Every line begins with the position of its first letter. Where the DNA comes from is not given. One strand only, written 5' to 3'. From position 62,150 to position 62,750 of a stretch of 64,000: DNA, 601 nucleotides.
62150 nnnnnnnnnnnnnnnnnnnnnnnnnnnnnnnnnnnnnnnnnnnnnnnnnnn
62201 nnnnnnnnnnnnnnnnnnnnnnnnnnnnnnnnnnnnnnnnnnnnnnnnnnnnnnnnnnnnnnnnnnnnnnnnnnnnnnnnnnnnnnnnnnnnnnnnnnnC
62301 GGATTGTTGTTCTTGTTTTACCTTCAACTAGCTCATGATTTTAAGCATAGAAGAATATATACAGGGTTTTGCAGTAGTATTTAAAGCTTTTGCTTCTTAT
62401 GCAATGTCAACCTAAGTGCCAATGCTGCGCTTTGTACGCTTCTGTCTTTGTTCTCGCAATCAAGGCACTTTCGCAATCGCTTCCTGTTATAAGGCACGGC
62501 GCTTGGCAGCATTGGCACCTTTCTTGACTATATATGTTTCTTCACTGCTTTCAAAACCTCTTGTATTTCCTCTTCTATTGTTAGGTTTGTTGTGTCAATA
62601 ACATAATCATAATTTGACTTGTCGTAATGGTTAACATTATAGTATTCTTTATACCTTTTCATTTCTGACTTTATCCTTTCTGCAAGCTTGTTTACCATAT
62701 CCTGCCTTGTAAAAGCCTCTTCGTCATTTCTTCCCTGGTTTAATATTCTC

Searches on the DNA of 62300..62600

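Call 82: search_rna_families(source=window, start=62300, end=62600, threshold=evalue, max_evalue=5)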
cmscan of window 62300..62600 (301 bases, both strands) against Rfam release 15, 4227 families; matches with E-value up to 5: 0.
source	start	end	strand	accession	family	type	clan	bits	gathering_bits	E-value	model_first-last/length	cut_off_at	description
